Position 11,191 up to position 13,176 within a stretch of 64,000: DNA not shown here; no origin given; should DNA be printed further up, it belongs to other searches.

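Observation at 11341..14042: vWA protein translationally coupled to a Ser/Thr-kinase/HxGH-nucleotidyltransferase fusion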

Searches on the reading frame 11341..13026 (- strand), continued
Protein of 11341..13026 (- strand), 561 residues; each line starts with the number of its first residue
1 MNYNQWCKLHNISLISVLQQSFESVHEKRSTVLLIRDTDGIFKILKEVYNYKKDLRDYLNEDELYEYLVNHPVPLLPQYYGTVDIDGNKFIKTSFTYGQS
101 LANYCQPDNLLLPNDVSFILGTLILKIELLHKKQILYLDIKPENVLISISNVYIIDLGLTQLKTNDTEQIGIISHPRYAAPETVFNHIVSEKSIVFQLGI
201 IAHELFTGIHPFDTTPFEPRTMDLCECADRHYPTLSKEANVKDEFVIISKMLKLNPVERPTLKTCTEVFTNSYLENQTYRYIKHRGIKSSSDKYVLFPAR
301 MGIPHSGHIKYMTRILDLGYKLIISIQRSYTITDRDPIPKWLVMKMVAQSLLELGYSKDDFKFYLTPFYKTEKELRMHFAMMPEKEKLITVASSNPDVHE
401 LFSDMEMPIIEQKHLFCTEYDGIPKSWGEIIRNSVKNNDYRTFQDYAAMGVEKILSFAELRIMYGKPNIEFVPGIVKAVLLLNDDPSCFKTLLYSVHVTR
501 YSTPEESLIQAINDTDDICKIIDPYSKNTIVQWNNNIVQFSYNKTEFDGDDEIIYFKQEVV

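Call 65: fold_search(model_id=the predicted structure, library=viral)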
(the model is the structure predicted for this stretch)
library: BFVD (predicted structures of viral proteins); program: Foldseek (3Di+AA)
matches with E <= 10: 945; with E <= 0.001: 330
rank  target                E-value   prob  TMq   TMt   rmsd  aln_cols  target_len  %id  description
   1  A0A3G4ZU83            3.1e-13  1.00  0.37  0.66   5.4       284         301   21  Serine/threonine protein kinase [Barrevirus sp.]
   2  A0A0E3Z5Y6            1.1e-12  1.00  0.37  0.54   7.6       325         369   17  Pk1 [Lambdina fiscellaria nucleopolyhedrovirus]
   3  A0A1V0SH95            1.4e-12  1.00  0.36  0.54  10.9       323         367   19  Serine/threonine protein kinase [Hokovirus HKV1]
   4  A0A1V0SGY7            1.8e-12  1.00  0.38  0.70   3.8       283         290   20  Serine/threonine protein kinase [Hokovirus HKV1]
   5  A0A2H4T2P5            1.8e-12  1.00  0.36  0.33  16.6       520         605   14  Calcineurin-like phosphoesterase-like protein [Tomelloso virus]
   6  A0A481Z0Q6            1.9e-12  1.00  0.38  0.42   9.3       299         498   17  Serine/threonine protein kinase [Mimivirus LCMiAC01]
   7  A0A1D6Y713            2.0e-12  1.00  0.37  0.47   4.5       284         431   23  (no name in the UniProt tables at hand)
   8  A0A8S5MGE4            2.0e-12  1.00  0.32  0.38  20.0       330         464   17  PknB-like protein [Podoviridae sp. ctqve24]
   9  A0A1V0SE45            2.5e-12  1.00  0.34  0.49   6.9       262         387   20  Serine/threonine protein kinase [Indivirus ILV1]
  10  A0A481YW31            2.7e-12  1.00  0.35  0.65   4.9       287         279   23  Putative serine/threonine protein kinase [Marseillevirus LCMAC201]
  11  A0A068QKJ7            2.8e-12  1.00  0.37  0.62   7.0       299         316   16  Serine/threonine-protein kinase 40 [Armadillidium vulgare iridescent virus]
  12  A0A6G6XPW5            3.6e-12  1.00  0.38  0.75   4.2       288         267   22  (no name in the UniProt tables at hand)
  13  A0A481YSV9            3.6e-12  1.00  0.38  0.71   4.9       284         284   18  Putative serine/threonine protein kinase [Marseillevirus LCMAC102]
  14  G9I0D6                4.2e-12  1.00  0.37  0.76   4.9       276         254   22  non-specific serine/threonine protein kinase [Helicoverpa zea nudivirus 2]
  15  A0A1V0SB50            4.2e-12  1.00  0.34  0.41  18.8       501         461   14  Serine/threonine protein kinase [Catovirus CTV1]
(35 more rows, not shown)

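Call 76: find_encoding_contigs(protein=P0024, flank=10000, max_places=1)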
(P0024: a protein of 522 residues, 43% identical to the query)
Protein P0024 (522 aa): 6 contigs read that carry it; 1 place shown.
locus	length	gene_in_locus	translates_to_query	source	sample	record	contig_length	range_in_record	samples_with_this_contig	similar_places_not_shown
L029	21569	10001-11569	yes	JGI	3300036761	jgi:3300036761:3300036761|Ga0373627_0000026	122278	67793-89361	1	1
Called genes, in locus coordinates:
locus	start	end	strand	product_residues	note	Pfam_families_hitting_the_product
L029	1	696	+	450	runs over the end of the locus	PF01028:Topoisom_I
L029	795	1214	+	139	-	-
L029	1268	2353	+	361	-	PF12072:RNase_Y_N, PF00013:KH_1 (weak), PF22891:KH_PNO1_2nd (faint)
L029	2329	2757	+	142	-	-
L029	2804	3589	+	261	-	PF01464:SLT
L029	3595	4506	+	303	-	PF07514:TraI_2 (faint), PF01966:HD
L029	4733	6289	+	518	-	-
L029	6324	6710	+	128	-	-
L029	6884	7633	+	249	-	-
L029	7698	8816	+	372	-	-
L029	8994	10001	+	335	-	-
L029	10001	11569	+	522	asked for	PF00069:Pkinase, PF07714:PK_Tyr_Ser-Thr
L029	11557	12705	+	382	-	-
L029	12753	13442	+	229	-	-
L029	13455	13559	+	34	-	-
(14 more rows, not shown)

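Call 77: find_encoding_contigs(protein=P0017, flank=10000, max_places=1)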
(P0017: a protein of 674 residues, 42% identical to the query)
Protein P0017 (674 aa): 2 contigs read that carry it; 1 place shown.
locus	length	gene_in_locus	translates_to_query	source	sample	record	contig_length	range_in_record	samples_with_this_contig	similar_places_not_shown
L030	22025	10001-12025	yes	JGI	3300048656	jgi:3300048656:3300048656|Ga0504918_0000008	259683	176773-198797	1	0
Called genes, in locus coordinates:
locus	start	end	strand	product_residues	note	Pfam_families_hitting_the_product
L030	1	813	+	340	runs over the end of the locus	-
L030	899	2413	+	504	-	PF09084:NMT1, PF00691:OmpA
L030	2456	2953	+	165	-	-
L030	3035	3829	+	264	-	PF00528:BPD_transp_1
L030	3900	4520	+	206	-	-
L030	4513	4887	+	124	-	-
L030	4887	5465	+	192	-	-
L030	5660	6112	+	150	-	-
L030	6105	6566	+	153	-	-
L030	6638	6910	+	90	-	-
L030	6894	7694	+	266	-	PF00005:ABC_tran, PF13304:AAA_21 (faint)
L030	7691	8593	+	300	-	PF22945:LEM-3_GIY-YIG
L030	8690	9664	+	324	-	-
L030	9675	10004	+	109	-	-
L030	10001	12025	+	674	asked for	PF00069:Pkinase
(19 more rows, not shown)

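Call 78: find_encoding_contigs(protein=P0018, flank=10000, max_places=1)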
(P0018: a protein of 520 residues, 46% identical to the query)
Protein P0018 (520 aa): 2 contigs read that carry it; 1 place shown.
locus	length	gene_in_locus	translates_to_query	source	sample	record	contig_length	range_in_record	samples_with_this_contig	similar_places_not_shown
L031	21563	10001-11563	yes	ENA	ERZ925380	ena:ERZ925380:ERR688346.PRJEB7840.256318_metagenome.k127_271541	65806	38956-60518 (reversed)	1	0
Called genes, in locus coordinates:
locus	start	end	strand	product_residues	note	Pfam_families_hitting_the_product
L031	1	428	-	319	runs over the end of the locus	-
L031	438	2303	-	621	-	PF00069:Pkinase (weak)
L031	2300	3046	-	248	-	PF13672:PP2C_2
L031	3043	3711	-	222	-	PF22175:Ogg-HhH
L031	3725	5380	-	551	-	PF00795:CN_hydrolase, PF02540:NAD_synthase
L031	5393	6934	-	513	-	PF17767:NAPRTase_N, PF17956:NAPRTase_C (weak)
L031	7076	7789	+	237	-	-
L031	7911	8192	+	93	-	-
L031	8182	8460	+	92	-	PF00381:PTS-HPr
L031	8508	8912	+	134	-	PF01844:HNH (weak), PF14279:HNH_5 (weak)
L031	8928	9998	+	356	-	-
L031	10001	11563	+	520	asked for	PF07714:PK_Tyr_Ser-Thr, PF00069:Pkinase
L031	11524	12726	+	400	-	-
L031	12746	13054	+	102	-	-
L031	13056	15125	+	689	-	PF02518:HATPase_c (weak), PF13589:HATPase_c_3 (weak)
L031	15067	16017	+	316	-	PF26926:Phage_T4_rIIB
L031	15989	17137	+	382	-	PF01467:CTP_transf_like, PF01121:CoaE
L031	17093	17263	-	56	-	-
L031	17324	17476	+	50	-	-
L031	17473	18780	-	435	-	PF13385:Laminin_G_3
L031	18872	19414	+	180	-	PF18143:HAD_SAK_2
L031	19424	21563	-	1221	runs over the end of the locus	PF13181:TPR_8 (faint), PF13424:TPR_12 (faint), PF13428:TPR_14 (faint), PF00515:TPR_1 (faint), PF12895:ANAPC3 (weak), PF13429:TPR_15 (weak), PF12895:ANAPC3 (weak), PF25062:ARM_TT21_N (weak), +11 more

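Call 80: search_protein_families(library=pfam, proteins=[L005:4243-6708:+, L005:11797-12438:+, L005:12456-13616:+, L005:13626-15110:+, L005:15171-15746:+, L005:15762-16703:+, L005:16700-18118:+, L005:18253-19026:+, L005:2392-3129:+, L005:408-2345:+], max_evalue=0.01)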
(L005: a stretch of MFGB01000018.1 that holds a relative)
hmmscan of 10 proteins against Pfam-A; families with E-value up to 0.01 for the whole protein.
L005:4243-6708:+ (821 aa): 3 families
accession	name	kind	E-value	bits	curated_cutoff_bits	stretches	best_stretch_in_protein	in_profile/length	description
PF02540.23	NAD_synthase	-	6.3e-43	147.1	21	1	327-503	20-188/242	NAD synthase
PF00795.27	CN_hydrolase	-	3.2e-18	66.4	23.2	1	14-284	1-241/256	Carbon-nitrogen hydrolase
PF01467.32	CTP_transf_like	-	1.5e-07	32.1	21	1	630-794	1-133/133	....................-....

L005:11797-12438:+ (213 aa): 4 families
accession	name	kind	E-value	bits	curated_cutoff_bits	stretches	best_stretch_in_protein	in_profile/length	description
PF00485.24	PRK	-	3.6e-17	63.3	22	1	29-211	2-188/196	Phosphoribulokinase / Uridine kinase family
PF13238.12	AAA_18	-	1.4e-05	26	29.4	1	30-185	2-125/128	AAA domain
PF13671.12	AAA_33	-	1.8e-05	25.5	27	1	29-181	2-131/143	AAA domain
PF01583.26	APS_kinase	-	0.0021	18.6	21.1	1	26-65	2-41/152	Adenylylsulphate kinase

L005:12456-13616:+ (386 aa): 1 family
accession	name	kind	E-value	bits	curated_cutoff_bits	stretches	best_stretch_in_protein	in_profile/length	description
PF00069.31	Pkinase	-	5.2e-06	26.5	31.7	1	132-314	22-196/263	Protein kinase domain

L005:13626-15110:+ (494 aa): 0 families

L005:15171-15746:+ (191 aa): 0 families

L005:15762-16703:+ (313 aa): 1 family
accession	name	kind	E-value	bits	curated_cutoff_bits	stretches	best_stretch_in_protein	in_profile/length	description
PF00224.27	PK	-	2.5e-05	24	30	1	105-233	138-258/328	Pyruvate kinase, barrel domain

L005:16700-18118:+ (472 aa): 1 family
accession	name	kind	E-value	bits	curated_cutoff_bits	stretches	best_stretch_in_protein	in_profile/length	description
PF00709.27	Adenylsucc_synt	-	1.5e-78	264.8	27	1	8-466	5-412/416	Adenylosuccinate synthetase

L005:18253-19026:+ (257 aa): 1 family
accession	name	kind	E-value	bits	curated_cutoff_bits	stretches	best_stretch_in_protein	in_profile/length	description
PF10648.15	Gmad2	-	1.6e-21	76.8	25.7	1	161-246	2-86/86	Immunoglobulin-like domain of bacterial spore germination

L005:2392-3129:+ (245 aa): 1 family
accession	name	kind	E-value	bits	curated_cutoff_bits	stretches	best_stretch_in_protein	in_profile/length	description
PF02535.28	Zip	-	4.1e-45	154.8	35.1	2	95-241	169-322/323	ZIP Zinc transporter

L005:408-2345:+ (645 aa): 0 families

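Call 90: search_solved_structures(query=L008:11687-13198:+, max_evalue=0.01)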
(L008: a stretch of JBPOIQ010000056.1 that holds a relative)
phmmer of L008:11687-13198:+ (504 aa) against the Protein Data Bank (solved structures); distinct sequences matched with E-value up to 0.01: 0.
